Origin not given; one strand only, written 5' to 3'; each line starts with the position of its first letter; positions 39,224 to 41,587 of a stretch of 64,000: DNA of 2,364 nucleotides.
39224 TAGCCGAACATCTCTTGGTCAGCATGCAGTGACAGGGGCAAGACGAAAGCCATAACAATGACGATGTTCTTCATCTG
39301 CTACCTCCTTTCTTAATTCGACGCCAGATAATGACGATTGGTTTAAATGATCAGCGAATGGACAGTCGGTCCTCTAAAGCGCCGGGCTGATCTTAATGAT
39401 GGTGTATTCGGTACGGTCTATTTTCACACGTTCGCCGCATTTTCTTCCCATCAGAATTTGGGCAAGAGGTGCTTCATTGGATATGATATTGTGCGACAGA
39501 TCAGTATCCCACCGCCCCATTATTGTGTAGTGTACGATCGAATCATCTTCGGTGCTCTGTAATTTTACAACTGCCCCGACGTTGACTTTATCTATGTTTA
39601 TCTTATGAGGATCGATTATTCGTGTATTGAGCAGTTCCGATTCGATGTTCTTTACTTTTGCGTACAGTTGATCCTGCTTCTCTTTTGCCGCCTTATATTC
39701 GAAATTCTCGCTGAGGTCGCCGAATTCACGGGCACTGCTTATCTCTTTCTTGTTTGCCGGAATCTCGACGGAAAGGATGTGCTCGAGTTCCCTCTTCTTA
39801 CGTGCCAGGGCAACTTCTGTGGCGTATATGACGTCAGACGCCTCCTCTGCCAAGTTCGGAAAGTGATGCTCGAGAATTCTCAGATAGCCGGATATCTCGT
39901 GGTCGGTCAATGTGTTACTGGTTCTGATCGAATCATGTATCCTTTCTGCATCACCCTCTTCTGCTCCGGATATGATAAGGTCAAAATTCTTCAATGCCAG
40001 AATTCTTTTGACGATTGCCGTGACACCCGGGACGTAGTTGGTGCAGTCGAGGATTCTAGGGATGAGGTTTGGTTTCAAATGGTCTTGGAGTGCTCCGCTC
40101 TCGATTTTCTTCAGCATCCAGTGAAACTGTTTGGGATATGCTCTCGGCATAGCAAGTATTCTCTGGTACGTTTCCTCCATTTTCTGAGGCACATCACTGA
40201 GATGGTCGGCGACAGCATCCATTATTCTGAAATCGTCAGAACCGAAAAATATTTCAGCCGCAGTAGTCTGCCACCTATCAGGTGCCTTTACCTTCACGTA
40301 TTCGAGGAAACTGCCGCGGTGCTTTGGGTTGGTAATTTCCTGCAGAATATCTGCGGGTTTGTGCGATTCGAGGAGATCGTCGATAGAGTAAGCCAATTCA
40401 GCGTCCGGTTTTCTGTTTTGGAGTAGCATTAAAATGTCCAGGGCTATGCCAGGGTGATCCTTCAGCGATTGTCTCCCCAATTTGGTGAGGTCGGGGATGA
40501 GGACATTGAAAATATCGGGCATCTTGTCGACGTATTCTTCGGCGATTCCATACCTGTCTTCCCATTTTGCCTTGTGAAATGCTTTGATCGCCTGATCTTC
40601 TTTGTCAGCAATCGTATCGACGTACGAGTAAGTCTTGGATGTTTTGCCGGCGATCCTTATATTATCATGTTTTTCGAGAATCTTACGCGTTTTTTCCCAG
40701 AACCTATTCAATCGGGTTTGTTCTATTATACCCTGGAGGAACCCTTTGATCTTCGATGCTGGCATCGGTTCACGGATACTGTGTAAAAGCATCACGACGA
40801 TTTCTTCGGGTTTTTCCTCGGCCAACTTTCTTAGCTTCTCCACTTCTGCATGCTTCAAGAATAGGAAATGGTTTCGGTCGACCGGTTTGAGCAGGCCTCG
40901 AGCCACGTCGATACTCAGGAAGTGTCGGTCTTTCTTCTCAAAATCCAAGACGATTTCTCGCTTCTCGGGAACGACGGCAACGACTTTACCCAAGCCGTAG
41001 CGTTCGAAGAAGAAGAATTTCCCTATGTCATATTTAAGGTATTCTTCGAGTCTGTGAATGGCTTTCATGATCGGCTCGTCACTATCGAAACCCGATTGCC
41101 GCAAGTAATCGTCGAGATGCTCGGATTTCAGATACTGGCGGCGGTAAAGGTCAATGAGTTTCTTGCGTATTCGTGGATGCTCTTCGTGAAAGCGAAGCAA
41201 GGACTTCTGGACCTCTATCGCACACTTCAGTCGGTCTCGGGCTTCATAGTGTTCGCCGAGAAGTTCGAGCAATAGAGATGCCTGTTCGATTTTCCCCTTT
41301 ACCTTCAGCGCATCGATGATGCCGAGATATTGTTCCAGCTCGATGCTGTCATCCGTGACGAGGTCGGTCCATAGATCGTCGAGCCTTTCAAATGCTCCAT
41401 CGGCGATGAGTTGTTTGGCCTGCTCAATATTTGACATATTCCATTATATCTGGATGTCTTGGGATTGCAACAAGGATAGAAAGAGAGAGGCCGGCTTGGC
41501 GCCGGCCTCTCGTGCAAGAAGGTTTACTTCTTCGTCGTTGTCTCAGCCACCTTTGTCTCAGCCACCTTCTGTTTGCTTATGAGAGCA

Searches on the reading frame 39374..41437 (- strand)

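Call 62: search_protein_families(library=pfam, proteins=[window:39374-41437:-], max_evalue=1e-8)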
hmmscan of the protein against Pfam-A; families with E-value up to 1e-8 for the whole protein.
window:39374-41437:- (687 aa): 2 families
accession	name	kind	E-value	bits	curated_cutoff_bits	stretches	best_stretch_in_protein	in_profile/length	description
PF03449.20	GreA_GreB_N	-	8.9e-19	67.9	24.5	1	537-607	1-71/71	Transcription elongation factor, N-terminal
PF01272.25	GreA_GreB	-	3e-16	59.6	26.9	1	616-684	4-76/77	Transcription elongation factor, GreA/GreB, C-term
